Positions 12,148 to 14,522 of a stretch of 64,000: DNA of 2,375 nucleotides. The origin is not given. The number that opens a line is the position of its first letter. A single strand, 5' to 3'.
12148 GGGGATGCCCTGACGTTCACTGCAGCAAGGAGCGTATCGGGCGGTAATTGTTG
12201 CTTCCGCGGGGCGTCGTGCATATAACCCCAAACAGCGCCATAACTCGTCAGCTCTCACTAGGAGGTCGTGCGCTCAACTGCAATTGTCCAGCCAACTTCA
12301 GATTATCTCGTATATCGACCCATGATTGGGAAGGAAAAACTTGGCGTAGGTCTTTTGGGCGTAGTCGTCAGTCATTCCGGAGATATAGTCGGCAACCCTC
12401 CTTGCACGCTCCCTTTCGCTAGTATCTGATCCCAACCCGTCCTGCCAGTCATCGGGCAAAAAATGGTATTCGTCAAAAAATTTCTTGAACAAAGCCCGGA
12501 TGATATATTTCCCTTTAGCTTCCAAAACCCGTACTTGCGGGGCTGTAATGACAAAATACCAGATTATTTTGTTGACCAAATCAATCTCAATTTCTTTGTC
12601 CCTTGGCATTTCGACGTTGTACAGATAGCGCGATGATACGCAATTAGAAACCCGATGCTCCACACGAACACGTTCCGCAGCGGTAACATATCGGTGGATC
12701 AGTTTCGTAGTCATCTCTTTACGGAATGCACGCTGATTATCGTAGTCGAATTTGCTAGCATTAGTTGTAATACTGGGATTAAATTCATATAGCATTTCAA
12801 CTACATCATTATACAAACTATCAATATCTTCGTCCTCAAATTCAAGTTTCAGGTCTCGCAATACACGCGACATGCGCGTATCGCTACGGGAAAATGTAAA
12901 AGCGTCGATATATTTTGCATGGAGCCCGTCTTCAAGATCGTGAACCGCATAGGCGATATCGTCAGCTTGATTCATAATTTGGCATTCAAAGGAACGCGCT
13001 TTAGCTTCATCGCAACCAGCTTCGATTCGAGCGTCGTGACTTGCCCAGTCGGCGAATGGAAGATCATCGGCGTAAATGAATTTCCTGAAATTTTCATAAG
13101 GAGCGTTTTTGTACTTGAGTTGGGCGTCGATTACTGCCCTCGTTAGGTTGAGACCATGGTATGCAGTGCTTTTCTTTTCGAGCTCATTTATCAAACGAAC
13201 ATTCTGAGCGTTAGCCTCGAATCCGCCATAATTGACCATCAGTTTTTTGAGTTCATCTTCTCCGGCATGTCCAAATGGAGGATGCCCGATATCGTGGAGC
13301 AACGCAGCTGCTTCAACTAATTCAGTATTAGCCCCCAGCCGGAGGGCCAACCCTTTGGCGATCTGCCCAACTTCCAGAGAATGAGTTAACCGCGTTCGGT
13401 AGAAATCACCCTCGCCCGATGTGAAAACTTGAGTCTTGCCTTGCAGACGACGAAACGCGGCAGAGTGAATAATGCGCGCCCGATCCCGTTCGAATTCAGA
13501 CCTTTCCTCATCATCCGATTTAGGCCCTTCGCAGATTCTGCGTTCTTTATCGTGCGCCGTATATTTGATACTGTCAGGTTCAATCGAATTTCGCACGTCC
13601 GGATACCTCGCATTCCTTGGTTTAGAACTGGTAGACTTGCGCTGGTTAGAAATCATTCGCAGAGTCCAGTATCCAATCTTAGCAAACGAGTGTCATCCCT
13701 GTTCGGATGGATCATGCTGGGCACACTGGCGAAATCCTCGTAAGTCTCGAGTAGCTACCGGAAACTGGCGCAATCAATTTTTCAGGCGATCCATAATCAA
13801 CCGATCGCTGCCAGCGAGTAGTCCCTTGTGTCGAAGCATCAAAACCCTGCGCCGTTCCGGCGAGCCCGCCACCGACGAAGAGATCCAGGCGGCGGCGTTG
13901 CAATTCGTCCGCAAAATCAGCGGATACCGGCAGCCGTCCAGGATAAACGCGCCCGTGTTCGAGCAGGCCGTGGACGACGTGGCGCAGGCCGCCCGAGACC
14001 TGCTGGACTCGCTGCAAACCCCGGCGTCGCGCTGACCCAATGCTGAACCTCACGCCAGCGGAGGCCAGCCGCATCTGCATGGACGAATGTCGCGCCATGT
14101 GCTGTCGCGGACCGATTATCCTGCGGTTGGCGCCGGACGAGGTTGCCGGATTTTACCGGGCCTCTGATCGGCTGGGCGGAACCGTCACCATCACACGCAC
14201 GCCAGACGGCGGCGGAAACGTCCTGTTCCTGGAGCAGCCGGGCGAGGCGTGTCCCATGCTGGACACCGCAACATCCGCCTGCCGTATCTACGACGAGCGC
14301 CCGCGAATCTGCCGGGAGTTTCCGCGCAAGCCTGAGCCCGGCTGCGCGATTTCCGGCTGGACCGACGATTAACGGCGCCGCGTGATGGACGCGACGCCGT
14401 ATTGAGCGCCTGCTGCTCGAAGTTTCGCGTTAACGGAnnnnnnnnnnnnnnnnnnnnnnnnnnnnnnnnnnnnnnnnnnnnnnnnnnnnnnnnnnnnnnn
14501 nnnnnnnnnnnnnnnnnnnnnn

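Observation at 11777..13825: Strongly AT-rich single-gene islet carrying a dGTPase-family HD hydrolase: possible dNTP-depletion defence gene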

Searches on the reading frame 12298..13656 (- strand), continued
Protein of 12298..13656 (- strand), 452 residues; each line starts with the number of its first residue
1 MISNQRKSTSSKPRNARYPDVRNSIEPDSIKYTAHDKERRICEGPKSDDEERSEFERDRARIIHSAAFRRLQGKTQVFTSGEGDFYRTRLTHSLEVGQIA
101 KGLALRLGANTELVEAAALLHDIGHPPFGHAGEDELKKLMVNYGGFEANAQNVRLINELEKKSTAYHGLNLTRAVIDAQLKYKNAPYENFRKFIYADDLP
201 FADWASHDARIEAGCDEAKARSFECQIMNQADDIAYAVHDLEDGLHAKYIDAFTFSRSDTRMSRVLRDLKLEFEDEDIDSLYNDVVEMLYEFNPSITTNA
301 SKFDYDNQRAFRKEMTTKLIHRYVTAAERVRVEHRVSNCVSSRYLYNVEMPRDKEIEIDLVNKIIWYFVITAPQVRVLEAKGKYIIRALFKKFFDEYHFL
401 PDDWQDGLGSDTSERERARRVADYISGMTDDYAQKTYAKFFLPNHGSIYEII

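Call 61: search_protein_families(library=ncbifam, proteins=[L002:10001-11302:+, L083:2607-3908:+, L084:7483-8790:+, L086:10001-11314:+, L007:10001-11263:+, L010:10001-11197:+, L018:10001-11239:+, L020:10001-11224:+, L042:5478-6761:+], max_evalue=1e-60)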
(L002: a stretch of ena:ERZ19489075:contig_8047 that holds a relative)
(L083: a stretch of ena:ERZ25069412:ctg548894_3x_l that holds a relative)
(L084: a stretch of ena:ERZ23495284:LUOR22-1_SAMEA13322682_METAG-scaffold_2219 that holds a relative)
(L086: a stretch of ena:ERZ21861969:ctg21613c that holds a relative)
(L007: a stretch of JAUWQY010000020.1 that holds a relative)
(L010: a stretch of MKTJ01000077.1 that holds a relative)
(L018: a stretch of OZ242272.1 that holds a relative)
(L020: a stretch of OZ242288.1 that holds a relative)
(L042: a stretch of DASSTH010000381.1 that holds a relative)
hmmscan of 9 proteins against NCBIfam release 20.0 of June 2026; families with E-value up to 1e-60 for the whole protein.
L002:10001-11302:+ (433 aa): 8 families
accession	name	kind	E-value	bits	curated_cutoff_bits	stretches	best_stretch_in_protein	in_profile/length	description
NF041026.1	antiphage_dGTPase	exception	2e-102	343.5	400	1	25-422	9-425/425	anti-phage deoxyguanosine triphosphatase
NF002829.0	PRK03007.1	equivalog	4.2e-102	342.2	385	1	9-421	7-417/425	deoxyguanosinetriphosphate triphosphohydrolase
TIGR01353.1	dGTP_triPase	subfamily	9.7e-98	328.2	152.35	1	31-423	1-389/389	dGTP triphosphohydrolase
NF003701.1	PRK05318.1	subfamily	3.5e-85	286.4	383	0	23-167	8-163/426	anti-phage deoxyguanosine triphosphatase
NF002326.0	PRK01286.1-1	equivalog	1.5e-78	264.8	390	1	12-253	12-235/379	deoxyguanosinetriphosphate triphosphohydrolase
NF002328.0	PRK01286.1-3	equivalog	9.9e-75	252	467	1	28-423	34-398/404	deoxyguanosinetriphosphate triphosphohydrolase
NF002330.0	PRK01286.1-5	equivalog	1.5e-65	221.8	511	0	31-255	24-235/384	deoxyguanosinetriphosphate triphosphohydrolase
NF002327.0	PRK01286.1-2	equivalog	8.2e-65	219.1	393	0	27-232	34-210/345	deoxyguanosinetriphosphate triphosphohydrolase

L083:2607-3908:+ (433 aa): 8 families
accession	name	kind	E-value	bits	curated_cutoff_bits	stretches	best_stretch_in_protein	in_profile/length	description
NF041026.1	antiphage_dGTPase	exception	3.8e-101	339.3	400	1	18-163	3-158/425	anti-phage deoxyguanosine triphosphatase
TIGR01353.1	dGTP_triPase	subfamily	7.2e-97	325.4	152.35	1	31-422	2-388/389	dGTP triphosphohydrolase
NF002829.0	PRK03007.1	equivalog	1.3e-94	317.5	385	1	9-419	7-415/425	deoxyguanosinetriphosphate triphosphohydrolase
NF003701.1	PRK05318.1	subfamily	3.1e-84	283.3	383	0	19-162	4-159/426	anti-phage deoxyguanosine triphosphatase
NF002326.0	PRK01286.1-1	equivalog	2.4e-75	254.3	390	1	14-230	14-214/379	deoxyguanosinetriphosphate triphosphohydrolase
NF002328.0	PRK01286.1-3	equivalog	6.7e-73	246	467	0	19-230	28-233/404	deoxyguanosinetriphosphate triphosphohydrolase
NF002327.0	PRK01286.1-2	equivalog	4.3e-67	226.6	393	0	16-164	26-167/345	deoxyguanosinetriphosphate triphosphohydrolase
NF002330.0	PRK01286.1-5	equivalog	4.2e-61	207.2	511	0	27-231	21-213/384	deoxyguanosinetriphosphate triphosphohydrolase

L084:7483-8790:+ (435 aa): 8 families
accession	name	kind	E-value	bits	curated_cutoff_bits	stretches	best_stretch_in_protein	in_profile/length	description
NF041026.1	antiphage_dGTPase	exception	2.4e-112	376.2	400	1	16-171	4-168/425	anti-phage deoxyguanosine triphosphatase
NF002829.0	PRK03007.1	equivalog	5.9e-108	361.5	385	1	5-422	6-416/425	deoxyguanosinetriphosphate triphosphohydrolase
TIGR01353.1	dGTP_triPase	subfamily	6.9e-102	341.9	152.35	1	28-424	1-388/389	dGTP triphosphohydrolase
NF003701.1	PRK05318.1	subfamily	3.3e-98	329.4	383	0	15-169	3-168/426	anti-phage deoxyguanosine triphosphatase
NF002326.0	PRK01286.1-1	equivalog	3.3e-77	260.4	390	1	8-230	11-216/379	deoxyguanosinetriphosphate triphosphohydrolase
NF002328.0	PRK01286.1-3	equivalog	2.3e-74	250.8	467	1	24-231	33-236/404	deoxyguanosinetriphosphate triphosphohydrolase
NF002327.0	PRK01286.1-2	equivalog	7.1e-69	232.5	393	0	15-230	25-211/345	deoxyguanosinetriphosphate triphosphohydrolase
NF002330.0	PRK01286.1-5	equivalog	3.8e-67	227.1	511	1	29-425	25-377/384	deoxyguanosinetriphosphate triphosphohydrolase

L086:10001-11314:+ (437 aa): 8 families
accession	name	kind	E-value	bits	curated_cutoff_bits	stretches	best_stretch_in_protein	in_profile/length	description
NF041026.1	antiphage_dGTPase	exception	1.7e-109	366.8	400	1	23-426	7-425/425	anti-phage deoxyguanosine triphosphatase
NF002829.0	PRK03007.1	equivalog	1.8e-107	359.9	385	1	8-424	6-416/425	deoxyguanosinetriphosphate triphosphohydrolase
TIGR01353.1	dGTP_triPase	subfamily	2.1e-98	330.4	152.35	1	31-426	1-388/389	dGTP triphosphohydrolase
NF003701.1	PRK05318.1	subfamily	5.6e-94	315.4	383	0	22-163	7-159/426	anti-phage deoxyguanosine triphosphatase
NF002326.0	PRK01286.1-1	equivalog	4.5e-74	250.1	390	1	27-254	27-236/379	deoxyguanosinetriphosphate triphosphohydrolase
NF002328.0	PRK01286.1-3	equivalog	1.4e-71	241.6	467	0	30-253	36-254/404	deoxyguanosinetriphosphate triphosphohydrolase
NF002327.0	PRK01286.1-2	equivalog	7.7e-67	225.8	393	0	27-165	34-167/345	deoxyguanosinetriphosphate triphosphohydrolase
NF002330.0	PRK01286.1-5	equivalog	1.5e-65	221.9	511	0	26-255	19-235/384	deoxyguanosinetriphosphate triphosphohydrolase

L007:10001-11263:+ (421 aa): 8 families
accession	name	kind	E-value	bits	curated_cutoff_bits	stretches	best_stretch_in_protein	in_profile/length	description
NF041026.1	antiphage_dGTPase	exception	6.9e-111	371.4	400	1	13-166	5-168/425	anti-phage deoxyguanosine triphosphatase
TIGR01353.1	dGTP_triPase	subfamily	7.5e-98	328.6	152.35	1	24-410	2-388/389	dGTP triphosphohydrolase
NF003701.1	PRK05318.1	subfamily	1e-96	324.5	383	0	13-172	6-176/426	anti-phage deoxyguanosine triphosphatase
NF002829.0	PRK03007.1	equivalog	1.1e-95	321.1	385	1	3-408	10-416/425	deoxyguanosinetriphosphate triphosphohydrolase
NF002326.0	PRK01286.1-1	equivalog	4e-82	276.6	390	1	19-411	27-374/379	deoxyguanosinetriphosphate triphosphohydrolase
NF002328.0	PRK01286.1-3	equivalog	1.6e-75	254.6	467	1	20-304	34-316/404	deoxyguanosinetriphosphate triphosphohydrolase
NF002327.0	PRK01286.1-2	equivalog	4.9e-68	229.7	393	0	15-234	30-221/345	deoxyguanosinetriphosphate triphosphohydrolase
NF002330.0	PRK01286.1-5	equivalog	2.5e-62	211.2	511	0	23-409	24-375/384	deoxyguanosinetriphosphate triphosphohydrolase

L010:10001-11197:+ (399 aa): 7 families
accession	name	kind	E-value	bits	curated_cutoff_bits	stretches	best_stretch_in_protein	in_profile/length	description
NF041026.1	antiphage_dGTPase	exception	3.1e-105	352.8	400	1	12-161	4-163/425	anti-phage deoxyguanosine triphosphatase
NF002829.0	PRK03007.1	equivalog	3.9e-103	345.6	385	1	4-388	9-417/425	deoxyguanosinetriphosphate triphosphohydrolase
TIGR01353.1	dGTP_triPase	subfamily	3.6e-101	339.5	152.35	1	23-388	1-387/389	dGTP triphosphohydrolase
NF003701.1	PRK05318.1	subfamily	5e-92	309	383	0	14-159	6-163/426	anti-phage deoxyguanosine triphosphatase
NF002326.0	PRK01286.1-1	equivalog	1.3e-84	284.7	390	1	11-390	21-374/379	deoxyguanosinetriphosphate triphosphohydrolase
NF002328.0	PRK01286.1-3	equivalog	4.5e-73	246.5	467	1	12-389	28-397/404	deoxyguanosinetriphosphate triphosphohydrolase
NF002327.0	PRK01286.1-2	equivalog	1.6e-69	234.7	393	0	12-268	29-256/345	deoxyguanosinetriphosphate triphosphohydrolase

L018:10001-11239:+ (413 aa): 7 families
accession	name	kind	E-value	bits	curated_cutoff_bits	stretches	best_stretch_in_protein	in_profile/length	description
NF002829.0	PRK03007.1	equivalog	3.2e-114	382.1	385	1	2-405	9-417/425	deoxyguanosinetriphosphate triphosphohydrolase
NF041026.1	antiphage_dGTPase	exception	4.4e-102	342.4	400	1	9-165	3-169/425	anti-phage deoxyguanosine triphosphatase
TIGR01353.1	dGTP_triPase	subfamily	6.8e-98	328.7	152.35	1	22-406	2-388/389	dGTP triphosphohydrolase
NF003701.1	PRK05318.1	subfamily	2.2e-87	293.7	383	0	14-170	9-176/426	anti-phage deoxyguanosine triphosphatase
NF002326.0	PRK01286.1-1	equivalog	1.1e-76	258.7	390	1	15-407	25-374/379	deoxyguanosinetriphosphate triphosphohydrolase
NF002328.0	PRK01286.1-3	equivalog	6e-68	229.6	467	0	9-248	27-265/404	deoxyguanosinetriphosphate triphosphohydrolase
NF002327.0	PRK01286.1-2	equivalog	2.2e-64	217.7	393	0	15-220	32-213/345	deoxyguanosinetriphosphate triphosphohydrolase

L020:10001-11224:+ (408 aa): 8 families
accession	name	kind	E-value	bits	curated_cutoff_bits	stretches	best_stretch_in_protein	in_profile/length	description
NF041026.1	antiphage_dGTPase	exception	2.5e-108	363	400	1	11-160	8-167/425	anti-phage deoxyguanosine triphosphatase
TIGR01353.1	dGTP_triPase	subfamily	9.6e-108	361.2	152.35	1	19-397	2-388/389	dGTP triphosphohydrolase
NF003701.1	PRK05318.1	subfamily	1.7e-92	310.5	383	0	7-160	5-169/426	anti-phage deoxyguanosine triphosphatase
NF002829.0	PRK03007.1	equivalog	8.8e-92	308.2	385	1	2-395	13-416/425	deoxyguanosinetriphosphate triphosphohydrolase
NF002326.0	PRK01286.1-1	equivalog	4.4e-87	292.9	390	1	14-399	27-375/379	deoxyguanosinetriphosphate triphosphohydrolase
NF002328.0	PRK01286.1-3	equivalog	3.5e-78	263.4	467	1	16-397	35-397/404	deoxyguanosinetriphosphate triphosphohydrolase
NF002327.0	PRK01286.1-2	equivalog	5.7e-71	239.4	393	0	15-151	35-166/345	deoxyguanosinetriphosphate triphosphohydrolase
NF002330.0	PRK01286.1-5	equivalog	5.6e-64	216.7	511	1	16-396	22-375/384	deoxyguanosinetriphosphate triphosphohydrolase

L042:5478-6761:+ (428 aa): 4 families
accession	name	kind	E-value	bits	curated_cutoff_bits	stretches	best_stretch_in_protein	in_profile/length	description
NF002829.0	PRK03007.1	equivalog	1.9e-166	554.2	385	1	10-425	6-416/425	deoxyguanosinetriphosphate triphosphohydrolase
TIGR01353.1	dGTP_triPase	subfamily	4.7e-74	250.3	152.35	1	41-427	2-388/389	dGTP triphosphohydrolase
NF041026.1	antiphage_dGTPase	exception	1.5e-73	248.3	400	0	38-177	13-158/425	anti-phage deoxyguanosine triphosphatase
NF003701.1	PRK05318.1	subfamily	3.9e-62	210.5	383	0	39-178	15-161/426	anti-phage deoxyguanosine triphosphatase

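Call 64: search_dna_similar(query=window:12298-13656:-, collection=phages, mode=protein, max_rows=8)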
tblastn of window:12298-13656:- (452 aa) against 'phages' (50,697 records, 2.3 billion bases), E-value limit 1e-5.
Records with a match: 27; places in all: 29; records where one place covers at least 80% of the query: 10.
Best place of each record, by identity: <60% 27.
By first word of the organism name: Bacteriophage 15; Listeria 4; Stx2c-converting 2; Acinetobacter 2; Enterococcus 2; Escherichia 1; Salmonella 1.
By host as written in the record: - 20; Listeria monocytogenes 4; Escherichia coli 1; Enterococcus faecalis 1; Homo sapiens 1.
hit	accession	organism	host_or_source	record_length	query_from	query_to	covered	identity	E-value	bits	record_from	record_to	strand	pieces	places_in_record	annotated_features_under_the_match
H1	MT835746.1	Bacteriophage sp.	human fecal samples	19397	19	441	94%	36.5%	4e-59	215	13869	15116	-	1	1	record has no annotation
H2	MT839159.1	Bacteriophage sp.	human fecal samples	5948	62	443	85%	34.9%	1e-57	210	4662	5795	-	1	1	record has no annotation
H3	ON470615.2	Escherichia phage vB_EcoM-673R5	Escherichia coli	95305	62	450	85%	31.8%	1e-37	181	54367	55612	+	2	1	deoxyguanosinetriphosphate triphosphohydrolase-like protein (x2)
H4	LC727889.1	Stx2c-converting phage Stx2c_EH0430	-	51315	62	433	82%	31.8%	4e-42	165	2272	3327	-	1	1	none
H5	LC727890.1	Stx2c-converting phage Stx2c_EH0474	-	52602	62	433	82%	31.8%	4e-42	165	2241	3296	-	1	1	none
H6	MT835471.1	Bacteriophage sp.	human fecal samples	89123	62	443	85%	30.9%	4e-27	120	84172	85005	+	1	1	record has no annotation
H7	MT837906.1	Bacteriophage sp.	human fecal samples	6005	62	444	85%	30.5%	3e-32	135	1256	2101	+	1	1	record has no annotation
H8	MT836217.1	Bacteriophage sp.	human fecal samples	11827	62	449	86%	29.6%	2e-29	127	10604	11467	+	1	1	record has no annotation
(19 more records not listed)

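Call 65: search_dna_similar(query=window:12298-13656:-, collection=plasmids, mode=protein, max_rows=8)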
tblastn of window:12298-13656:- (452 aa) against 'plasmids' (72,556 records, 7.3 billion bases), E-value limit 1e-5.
Records with a match: 269; places in all: 272; records where one place covers at least 80% of the query: 220.
Best place of each record, by identity: <60% 269.
By first word of the organism name: Klebsiella 80; Escherichia 62; Azospirillum 12; Pseudoalteromonas 12; Rhizobium 8; Bacillus 6; Sphingobium 5; Paracoccus 5; Thioclava 5; Sinorhizobium 4; and 53 more.
By predicted mobility (MOB-suite, as given by PLSDB): non-mobilizable 148; conjugative 93; mobilizable 28.
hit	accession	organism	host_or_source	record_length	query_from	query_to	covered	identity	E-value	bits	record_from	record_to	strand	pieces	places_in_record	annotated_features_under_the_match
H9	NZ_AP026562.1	Deinococcus aetherius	-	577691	32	441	91%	34.0%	1e-51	194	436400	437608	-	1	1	dgt: dGTP triphosphohydrolase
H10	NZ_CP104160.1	Rhizobium sp. CB3060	Leucaena leucocephala,cell culture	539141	7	440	96%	31.9%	9e-54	201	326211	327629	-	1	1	dgt: dGTP triphosphohydrolase | hypothetical protein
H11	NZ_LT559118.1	Nonomuraea gerenzanensis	-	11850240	32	433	89%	33.7%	1e-49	189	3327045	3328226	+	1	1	none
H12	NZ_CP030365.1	Salinibacter ruber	-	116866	38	448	91%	32.8%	1e-46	180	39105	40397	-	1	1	anti-phage deoxyguanosine triphosphatase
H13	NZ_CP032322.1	Azospirillum argentinense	soil sample,Agricultural field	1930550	62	441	84%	35.3%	2e-47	182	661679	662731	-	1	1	record has no annotation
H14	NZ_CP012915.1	Azospirillum brasilense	Digitaria eriantha,microbe,root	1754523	62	441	84%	35.3%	1e-46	180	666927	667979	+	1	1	none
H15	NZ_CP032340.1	Azospirillum brasilense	soil sample,Agricultural field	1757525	62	441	84%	35.3%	1e-46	180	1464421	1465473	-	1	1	none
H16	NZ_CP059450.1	Azospirillum brasilense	Prokaryotes,soil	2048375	62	441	84%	35.2%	2e-47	182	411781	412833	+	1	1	none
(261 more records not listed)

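Call 76: predict_structure(alignment_id=A1)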
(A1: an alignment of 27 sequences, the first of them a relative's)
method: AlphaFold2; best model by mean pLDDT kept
length: 452 residues; sequences in the alignment: 27
mean_pLDDT: 78.0   pTM: 0.79
mean pLDDT of the five models: 78.0, 76.2, 76.0, 74.5, 66.7
residues with pLDDT >= 90: 150; 70-90: 175; 50-70: 80; < 50: 47
segments of 3 or more residues with pLDDT < 50: 1-23, 71-85, 447-452
pLDDT, mean of each block of 10 residues (from residue 1): 37 37 66 83 56 53 52 35 52 87 94 84 71 85 70 63 63 76 67 73 85 83 91 93 90 89 95 95 95 92 92 96 96 86 92 96 92 84 91 91 83 88 81 83 54 42
secondary structure, 60 per line:
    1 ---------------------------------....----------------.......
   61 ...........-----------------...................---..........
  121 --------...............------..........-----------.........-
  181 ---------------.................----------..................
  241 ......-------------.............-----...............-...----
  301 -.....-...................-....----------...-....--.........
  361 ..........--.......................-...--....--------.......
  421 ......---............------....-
elements in order: H34-37 H54-71 H89-107 H111-120 H129-143 H150-159 H171-179 H196-212 H223-246 H260-272 H278-292 H302-306 H308-326 E328-331 E346-349 H352-370 H373-395 H402-405 H414-426 H430-441 H448-451

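Call 78: fold_search(model_id=the predicted structure, library=pdb)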
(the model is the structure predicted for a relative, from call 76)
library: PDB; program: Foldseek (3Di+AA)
matches with E <= 10: 451; with E <= 0.001: 69
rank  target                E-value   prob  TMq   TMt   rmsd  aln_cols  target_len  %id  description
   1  7lwz_F                2.5e-19  1.00  0.65  0.77   5.0       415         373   30  Apo Structure of Vibrio cholerae dGTPase protein VC1979 (released 2021-03-10)
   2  9p8w                  1.1e-18  1.00  0.64  0.64   7.4       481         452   32  Anti-phage dGTPase from Shewanella putrefaciens CN-32 (released 2025-07-30)
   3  7lwz_D                2.1e-18  1.00  0.65  0.74   5.1       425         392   30  Apo Structure of Vibrio cholerae dGTPase protein VC1979 (released 2021-03-10)
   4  7lwz_C                2.3e-18  1.00  0.64  0.73   5.2       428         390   30  Apo Structure of Vibrio cholerae dGTPase protein VC1979 (released 2021-03-10)
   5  7lwz_E                3.0e-18  1.00  0.66  0.74   5.1       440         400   30  Apo Structure of Vibrio cholerae dGTPase protein VC1979 (released 2021-03-10)
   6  7lwz_A                4.8e-18  1.00  0.63  0.71   5.5       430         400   30  Apo Structure of Vibrio cholerae dGTPase protein VC1979 (released 2021-03-10)
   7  7lwz_B                7.2e-18  1.00  0.67  0.77   4.9       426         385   30  Apo Structure of Vibrio cholerae dGTPase protein VC1979 (released 2021-03-10)
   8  2dqb_C                6.5e-13  1.00  0.57  0.70   6.8       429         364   29  Crystal structure of dNTP triphosphohydrolase from Thermus thermophilus HB8, which is homologous to dGTP triphosphohyd (released 2007-01-23)
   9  2dqb_A                1.4e-12  1.00  0.58  0.70   5.9       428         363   28  Crystal structure of dNTP triphosphohydrolase from Thermus thermophilus HB8, which is homologous to dGTP triphosphohyd (released 2007-01-23)
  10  2dqb_D                1.5e-12  1.00  0.55  0.67   6.4       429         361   26  Crystal structure of dNTP triphosphohydrolase from Thermus thermophilus HB8, which is homologous to dGTP triphosphohyd (released 2007-01-23)
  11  2dqb_B                1.8e-12  1.00  0.53  0.67   6.8       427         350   27  Crystal structure of dNTP triphosphohydrolase from Thermus thermophilus HB8, which is homologous to dGTP triphosphohyd (released 2007-01-23)
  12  2dqb_F                2.9e-12  1.00  0.53  0.65   7.4       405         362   28  Crystal structure of dNTP triphosphohydrolase from Thermus thermophilus HB8, which is homologous to dGTP triphosphohyd (released 2007-01-23)
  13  2dqb_E                5.3e-12  1.00  0.56  0.69   6.2       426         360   27  Crystal structure of dNTP triphosphohydrolase from Thermus thermophilus HB8, which is homologous to dGTP triphosphohyd (released 2007-01-23)
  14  9p8t_A                1.5e-10  1.00  0.62  0.61   6.7       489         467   20  Structure of CloA co-expressed with CloB (released 2025-07-30)
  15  7u66_A                2.3e-10  1.00  0.51  0.49   8.4       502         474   22  Structure of E. coli dGTPase bound to T7 bacteriophage protein Gp1.2 and dGTP (released 2022-08-31)
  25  4x9e_D                1.0e-09  1.00  0.54  0.50   7.3       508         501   22  DEOXYGUANOSINETRIPHOSPHATE TRIPHOSPHOHYDROLASE from Escherichia coli with two DNA effector molecules (released 2015-02-25)
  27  4x9e_A                1.1e-09  1.00  0.55  0.50   7.1       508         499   23  DEOXYGUANOSINETRIPHOSPHATE TRIPHOSPHOHYDROLASE from Escherichia coli with two DNA effector molecules (released 2015-02-25)
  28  4x9e_F                1.3e-09  1.00  0.55  0.51   7.1       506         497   23  DEOXYGUANOSINETRIPHOSPHATE TRIPHOSPHOHYDROLASE from Escherichia coli with two DNA effector molecules (released 2015-02-25)
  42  4x9e_C                2.1e-09  1.00  0.56  0.51   7.1       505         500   23  DEOXYGUANOSINETRIPHOSPHATE TRIPHOSPHOHYDROLASE from Escherichia coli with two DNA effector molecules (released 2015-02-25)
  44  4x9e_E                2.7e-09  1.00  0.56  0.51   7.1       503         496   23  DEOXYGUANOSINETRIPHOSPHATE TRIPHOSPHOHYDROLASE from Escherichia coli with two DNA effector molecules (released 2015-02-25)
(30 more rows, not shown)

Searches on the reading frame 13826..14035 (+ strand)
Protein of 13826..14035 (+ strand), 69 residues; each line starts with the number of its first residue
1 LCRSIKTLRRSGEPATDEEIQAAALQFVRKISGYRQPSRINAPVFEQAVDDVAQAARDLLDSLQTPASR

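Call 54: search_protein_families(library=pfam, proteins=[window:13826-14035:+], max_evalue=10)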
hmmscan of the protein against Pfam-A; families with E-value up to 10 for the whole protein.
window:13826-14035:+ (69 aa): 2 families
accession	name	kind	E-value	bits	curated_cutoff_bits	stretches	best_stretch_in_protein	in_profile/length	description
PF10041.14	DUF2277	-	3.7e-27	94.9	25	1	1-66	1-66/78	Uncharacterized conserved protein (DUF2277)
PF03221.22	HTH_Tnp_Tc5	-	0.038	14.4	22.2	1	5-30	12-37/66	Tc5 transposase DNA-binding domain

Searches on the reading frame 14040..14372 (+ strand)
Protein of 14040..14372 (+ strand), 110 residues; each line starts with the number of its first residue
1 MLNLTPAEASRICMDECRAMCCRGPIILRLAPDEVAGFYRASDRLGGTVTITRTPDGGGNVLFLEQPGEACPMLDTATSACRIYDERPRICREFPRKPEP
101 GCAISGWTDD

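Call 54: search_protein_families(library=pfam, proteins=[window:14040-14372:+], max_evalue=10)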
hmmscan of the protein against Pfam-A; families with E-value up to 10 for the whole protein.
window:14040-14372:+ (110 aa): 1 family
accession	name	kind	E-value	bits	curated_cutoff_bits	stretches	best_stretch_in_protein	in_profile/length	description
PF03692.20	CxxCxxCC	-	5.8e-09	37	23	1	13-96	2-71/85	Putative zinc- or iron-chelating domain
